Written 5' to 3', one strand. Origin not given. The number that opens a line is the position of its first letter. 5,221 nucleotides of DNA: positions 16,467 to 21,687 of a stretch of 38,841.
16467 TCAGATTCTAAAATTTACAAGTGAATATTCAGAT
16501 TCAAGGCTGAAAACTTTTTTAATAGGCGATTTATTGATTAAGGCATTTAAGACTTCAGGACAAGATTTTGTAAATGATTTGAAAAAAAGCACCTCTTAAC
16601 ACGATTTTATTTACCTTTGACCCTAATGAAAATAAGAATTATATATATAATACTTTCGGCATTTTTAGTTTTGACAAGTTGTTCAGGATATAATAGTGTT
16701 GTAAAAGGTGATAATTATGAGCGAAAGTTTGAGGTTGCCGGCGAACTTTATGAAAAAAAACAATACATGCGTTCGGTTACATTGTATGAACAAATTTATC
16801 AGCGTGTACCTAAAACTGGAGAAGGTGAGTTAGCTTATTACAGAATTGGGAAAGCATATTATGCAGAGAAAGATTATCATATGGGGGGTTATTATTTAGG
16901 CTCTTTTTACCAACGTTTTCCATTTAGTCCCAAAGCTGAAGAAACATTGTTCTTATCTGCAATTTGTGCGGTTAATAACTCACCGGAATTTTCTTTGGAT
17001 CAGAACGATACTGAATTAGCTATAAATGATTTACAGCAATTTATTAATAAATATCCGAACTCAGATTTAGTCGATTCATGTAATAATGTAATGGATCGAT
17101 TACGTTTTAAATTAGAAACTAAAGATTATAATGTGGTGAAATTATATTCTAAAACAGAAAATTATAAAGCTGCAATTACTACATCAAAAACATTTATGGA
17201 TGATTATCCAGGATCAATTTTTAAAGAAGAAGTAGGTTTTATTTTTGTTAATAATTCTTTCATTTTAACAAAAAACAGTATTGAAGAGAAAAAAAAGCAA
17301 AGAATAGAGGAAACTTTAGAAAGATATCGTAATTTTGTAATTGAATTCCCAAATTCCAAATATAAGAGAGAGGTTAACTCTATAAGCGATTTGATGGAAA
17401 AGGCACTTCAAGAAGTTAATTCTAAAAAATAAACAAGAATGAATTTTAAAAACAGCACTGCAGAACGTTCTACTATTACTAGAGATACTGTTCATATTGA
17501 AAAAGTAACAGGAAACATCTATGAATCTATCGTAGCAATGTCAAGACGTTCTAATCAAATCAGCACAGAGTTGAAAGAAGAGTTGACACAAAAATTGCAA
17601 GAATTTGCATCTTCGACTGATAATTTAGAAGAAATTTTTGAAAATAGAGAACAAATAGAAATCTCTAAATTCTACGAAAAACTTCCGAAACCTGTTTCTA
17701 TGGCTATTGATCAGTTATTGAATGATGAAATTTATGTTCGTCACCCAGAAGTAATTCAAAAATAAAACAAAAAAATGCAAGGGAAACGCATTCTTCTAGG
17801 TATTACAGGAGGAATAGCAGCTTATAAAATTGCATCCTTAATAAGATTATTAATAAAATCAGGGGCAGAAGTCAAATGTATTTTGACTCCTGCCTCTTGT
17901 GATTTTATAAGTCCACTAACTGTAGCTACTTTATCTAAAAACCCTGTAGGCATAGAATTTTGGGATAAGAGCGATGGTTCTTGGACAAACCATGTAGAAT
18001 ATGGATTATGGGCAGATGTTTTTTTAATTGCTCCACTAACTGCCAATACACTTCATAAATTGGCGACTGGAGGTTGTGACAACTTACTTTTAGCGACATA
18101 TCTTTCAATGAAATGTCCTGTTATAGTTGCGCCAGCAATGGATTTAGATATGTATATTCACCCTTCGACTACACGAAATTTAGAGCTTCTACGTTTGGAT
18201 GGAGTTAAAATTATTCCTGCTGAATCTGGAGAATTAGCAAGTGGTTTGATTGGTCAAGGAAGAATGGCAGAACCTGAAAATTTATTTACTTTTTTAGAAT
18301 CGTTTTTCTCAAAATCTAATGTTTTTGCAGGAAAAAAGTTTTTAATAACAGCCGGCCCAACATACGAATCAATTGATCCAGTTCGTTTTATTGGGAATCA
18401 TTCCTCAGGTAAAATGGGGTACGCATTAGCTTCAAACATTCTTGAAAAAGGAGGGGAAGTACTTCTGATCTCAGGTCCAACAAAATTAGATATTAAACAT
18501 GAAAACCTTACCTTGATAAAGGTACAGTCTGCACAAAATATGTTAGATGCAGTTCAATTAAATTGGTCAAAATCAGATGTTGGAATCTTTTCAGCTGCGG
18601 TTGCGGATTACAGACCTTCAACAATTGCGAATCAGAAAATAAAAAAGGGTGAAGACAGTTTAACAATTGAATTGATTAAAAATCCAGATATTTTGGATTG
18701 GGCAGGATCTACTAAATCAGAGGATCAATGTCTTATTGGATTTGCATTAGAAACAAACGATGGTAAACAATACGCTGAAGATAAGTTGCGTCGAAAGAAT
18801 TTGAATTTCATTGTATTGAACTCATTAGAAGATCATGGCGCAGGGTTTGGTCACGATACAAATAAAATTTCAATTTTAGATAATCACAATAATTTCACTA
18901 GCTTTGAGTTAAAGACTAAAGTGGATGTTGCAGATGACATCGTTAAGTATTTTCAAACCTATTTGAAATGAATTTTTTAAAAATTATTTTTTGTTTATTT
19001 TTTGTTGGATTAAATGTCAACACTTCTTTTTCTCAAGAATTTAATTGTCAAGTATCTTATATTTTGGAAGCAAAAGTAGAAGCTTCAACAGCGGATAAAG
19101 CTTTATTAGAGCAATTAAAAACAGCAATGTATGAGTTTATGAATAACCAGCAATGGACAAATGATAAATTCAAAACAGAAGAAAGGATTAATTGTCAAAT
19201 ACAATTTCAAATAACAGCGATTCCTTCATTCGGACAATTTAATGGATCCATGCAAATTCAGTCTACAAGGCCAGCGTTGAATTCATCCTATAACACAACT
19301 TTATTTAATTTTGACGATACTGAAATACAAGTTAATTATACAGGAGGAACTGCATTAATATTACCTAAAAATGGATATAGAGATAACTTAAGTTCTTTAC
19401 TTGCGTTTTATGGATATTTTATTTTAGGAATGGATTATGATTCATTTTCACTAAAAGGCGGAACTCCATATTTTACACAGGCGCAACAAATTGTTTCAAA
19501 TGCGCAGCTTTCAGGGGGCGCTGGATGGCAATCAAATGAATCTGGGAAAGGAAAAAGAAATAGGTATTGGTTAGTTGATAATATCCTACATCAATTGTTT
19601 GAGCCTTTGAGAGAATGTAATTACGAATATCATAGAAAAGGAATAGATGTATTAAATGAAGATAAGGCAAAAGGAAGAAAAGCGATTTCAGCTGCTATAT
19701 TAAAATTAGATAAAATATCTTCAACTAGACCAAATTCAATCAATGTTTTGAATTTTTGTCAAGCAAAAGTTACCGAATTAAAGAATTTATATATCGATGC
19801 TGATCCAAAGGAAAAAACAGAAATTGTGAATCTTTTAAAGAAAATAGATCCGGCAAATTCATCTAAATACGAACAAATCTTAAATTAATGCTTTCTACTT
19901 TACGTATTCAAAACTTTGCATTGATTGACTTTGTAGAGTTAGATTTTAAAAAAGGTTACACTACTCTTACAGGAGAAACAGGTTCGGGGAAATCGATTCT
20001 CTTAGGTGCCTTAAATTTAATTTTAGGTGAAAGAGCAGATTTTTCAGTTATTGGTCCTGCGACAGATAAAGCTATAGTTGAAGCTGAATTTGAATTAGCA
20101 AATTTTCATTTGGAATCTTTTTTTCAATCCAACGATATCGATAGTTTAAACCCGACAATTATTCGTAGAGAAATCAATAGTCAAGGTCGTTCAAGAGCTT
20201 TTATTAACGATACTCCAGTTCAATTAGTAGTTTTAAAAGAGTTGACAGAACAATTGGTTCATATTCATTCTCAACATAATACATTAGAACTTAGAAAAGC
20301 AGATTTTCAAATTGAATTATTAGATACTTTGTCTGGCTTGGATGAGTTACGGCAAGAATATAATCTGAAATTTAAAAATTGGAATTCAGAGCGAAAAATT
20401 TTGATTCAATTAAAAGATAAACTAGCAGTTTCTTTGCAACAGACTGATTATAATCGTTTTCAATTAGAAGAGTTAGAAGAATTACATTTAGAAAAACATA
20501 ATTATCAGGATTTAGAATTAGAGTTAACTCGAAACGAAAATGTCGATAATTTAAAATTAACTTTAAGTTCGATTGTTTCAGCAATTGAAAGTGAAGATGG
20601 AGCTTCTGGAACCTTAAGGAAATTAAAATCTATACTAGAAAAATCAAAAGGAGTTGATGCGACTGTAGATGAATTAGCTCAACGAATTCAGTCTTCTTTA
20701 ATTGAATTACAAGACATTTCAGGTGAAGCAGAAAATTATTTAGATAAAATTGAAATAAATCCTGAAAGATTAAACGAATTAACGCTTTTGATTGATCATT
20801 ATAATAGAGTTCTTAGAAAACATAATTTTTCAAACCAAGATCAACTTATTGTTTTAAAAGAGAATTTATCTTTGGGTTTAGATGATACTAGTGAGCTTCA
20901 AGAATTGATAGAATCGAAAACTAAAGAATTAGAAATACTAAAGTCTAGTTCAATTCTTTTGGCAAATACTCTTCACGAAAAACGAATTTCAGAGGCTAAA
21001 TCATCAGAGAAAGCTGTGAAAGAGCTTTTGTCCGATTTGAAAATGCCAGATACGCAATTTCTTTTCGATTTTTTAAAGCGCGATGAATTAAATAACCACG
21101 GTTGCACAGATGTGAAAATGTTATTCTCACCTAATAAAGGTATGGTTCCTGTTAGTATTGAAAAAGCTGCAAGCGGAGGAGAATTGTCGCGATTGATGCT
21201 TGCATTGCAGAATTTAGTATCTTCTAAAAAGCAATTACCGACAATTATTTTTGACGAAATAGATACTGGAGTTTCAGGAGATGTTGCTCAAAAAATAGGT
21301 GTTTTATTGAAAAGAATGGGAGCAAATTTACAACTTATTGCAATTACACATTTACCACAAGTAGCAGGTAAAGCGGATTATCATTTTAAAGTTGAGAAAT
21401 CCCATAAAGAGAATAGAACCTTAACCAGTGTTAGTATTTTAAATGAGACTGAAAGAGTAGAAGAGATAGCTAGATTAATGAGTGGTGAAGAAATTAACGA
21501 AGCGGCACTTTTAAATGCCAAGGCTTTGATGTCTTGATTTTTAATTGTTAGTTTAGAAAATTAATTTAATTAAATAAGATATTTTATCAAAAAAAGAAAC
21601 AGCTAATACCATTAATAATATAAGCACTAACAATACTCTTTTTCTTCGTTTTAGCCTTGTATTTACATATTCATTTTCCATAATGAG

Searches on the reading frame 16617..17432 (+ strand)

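Call 7: search_protein_families(library=pfam, proteins=[window:16617-17432:+], max_evalue=0.001)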
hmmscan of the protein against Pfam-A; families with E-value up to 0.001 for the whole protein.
window:16617-17432:+ (271 aa): 3 families
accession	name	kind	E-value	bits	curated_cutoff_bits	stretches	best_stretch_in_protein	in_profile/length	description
PF13525.12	YfiO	-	3.7e-24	86.1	25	1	38-221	9-195/203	Outer membrane lipoprotein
PF13174.12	TPR_6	-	2.5e-13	50.2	26.3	0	129-149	13-33/33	Tetratricopeptide repeat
PF13512.12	TPR_18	-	0.00082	20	21.9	0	36-151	12-137/145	Tetratricopeptide repeat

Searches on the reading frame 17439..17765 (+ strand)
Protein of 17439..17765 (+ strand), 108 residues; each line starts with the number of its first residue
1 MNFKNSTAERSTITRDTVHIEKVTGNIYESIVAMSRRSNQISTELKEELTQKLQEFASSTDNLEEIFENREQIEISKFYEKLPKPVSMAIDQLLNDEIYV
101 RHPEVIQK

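Call 7: search_protein_families(library=pfam, proteins=[window:17439-17765:+], max_evalue=0.001)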
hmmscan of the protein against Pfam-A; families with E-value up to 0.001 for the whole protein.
window:17439-17765:+ (108 aa): 1 family
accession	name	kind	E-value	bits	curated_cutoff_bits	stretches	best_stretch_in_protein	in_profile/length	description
PF01192.27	RNA_pol_Rpb6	-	5.3e-08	33.2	26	1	22-73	4-53/53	RNA polymerase Rpb6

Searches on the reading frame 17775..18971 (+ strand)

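Call 7: search_protein_families(library=pfam, proteins=[window:17775-18971:+], max_evalue=0.001)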
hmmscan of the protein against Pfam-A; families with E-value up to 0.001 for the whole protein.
window:17775-18971:+ (398 aa): 2 families
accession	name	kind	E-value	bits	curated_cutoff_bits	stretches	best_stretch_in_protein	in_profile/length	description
PF04127.22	DFP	-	7.9e-68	228.4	22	1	185-367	2-185/186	DNA/pantothenate metabolism flavoprotein C-terminal domain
PF02441.25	Flavoprotein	-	6.6e-30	104.3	22.7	1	4-171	1-155/162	Flavoprotein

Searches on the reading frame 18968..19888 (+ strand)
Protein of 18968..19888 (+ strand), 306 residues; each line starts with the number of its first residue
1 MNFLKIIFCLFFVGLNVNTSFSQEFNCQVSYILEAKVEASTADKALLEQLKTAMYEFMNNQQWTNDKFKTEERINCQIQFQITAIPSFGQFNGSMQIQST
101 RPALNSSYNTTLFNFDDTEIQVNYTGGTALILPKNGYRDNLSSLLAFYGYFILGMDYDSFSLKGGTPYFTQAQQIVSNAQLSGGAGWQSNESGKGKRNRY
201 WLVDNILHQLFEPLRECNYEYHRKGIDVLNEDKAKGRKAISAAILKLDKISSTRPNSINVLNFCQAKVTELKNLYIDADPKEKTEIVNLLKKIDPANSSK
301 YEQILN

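Call 7: search_protein_families(library=pfam, proteins=[window:18968-19888:+], max_evalue=0.001)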
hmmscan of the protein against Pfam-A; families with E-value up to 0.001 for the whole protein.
window:18968-19888:+ (306 aa): 1 family
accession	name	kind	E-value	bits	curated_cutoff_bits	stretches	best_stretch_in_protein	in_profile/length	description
PF16119.10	DUF4835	-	1.7e-92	310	25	1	23-304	1-276/276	Domain of unknown function (DUF4835)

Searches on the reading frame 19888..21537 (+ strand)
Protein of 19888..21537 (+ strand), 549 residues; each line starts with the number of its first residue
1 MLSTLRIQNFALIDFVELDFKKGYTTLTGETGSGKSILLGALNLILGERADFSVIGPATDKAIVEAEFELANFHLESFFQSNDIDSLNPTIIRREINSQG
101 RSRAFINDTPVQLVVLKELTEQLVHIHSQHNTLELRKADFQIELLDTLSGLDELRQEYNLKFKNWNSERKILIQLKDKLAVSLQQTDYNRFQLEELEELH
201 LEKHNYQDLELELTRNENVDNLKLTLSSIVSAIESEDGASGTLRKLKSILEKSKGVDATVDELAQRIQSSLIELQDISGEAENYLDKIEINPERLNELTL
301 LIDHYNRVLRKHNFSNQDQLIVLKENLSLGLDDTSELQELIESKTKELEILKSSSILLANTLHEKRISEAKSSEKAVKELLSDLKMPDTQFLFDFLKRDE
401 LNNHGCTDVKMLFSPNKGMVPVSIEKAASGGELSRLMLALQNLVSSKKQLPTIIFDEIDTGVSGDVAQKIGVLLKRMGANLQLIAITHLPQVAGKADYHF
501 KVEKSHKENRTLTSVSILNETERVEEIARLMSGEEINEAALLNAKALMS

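Call 7: search_protein_families(library=pfam, proteins=[window:19888-21537:+], max_evalue=0.001)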
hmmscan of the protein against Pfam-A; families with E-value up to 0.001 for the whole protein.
window:19888-21537:+ (549 aa): 6 families
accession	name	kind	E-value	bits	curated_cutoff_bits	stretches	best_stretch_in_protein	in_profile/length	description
PF02463.25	SMC_N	-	1.9e-20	73.7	40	1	1-508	1-217/220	RecF/RecN/SMC N terminal domain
PF13476.12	AAA_23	-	3.8e-11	44.4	27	1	5-214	2-194/201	AAA domain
PF13555.12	AAA_29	-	2.4e-05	24.4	27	1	2-46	1-46/61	P-loop containing region of AAA domain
PF13175.12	AAA_15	-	5.6e-05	23.4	32.1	1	1-299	1-266/374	AAA ATPase domain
PF13401.12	AAA_22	-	0.00011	22.9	27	0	21-56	4-33/130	AAA domain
PF13304.12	AAA_21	-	0.00042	20.9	27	0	25-55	2-29/304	AAA domain, putative AbiEii toxin, Type IV TA system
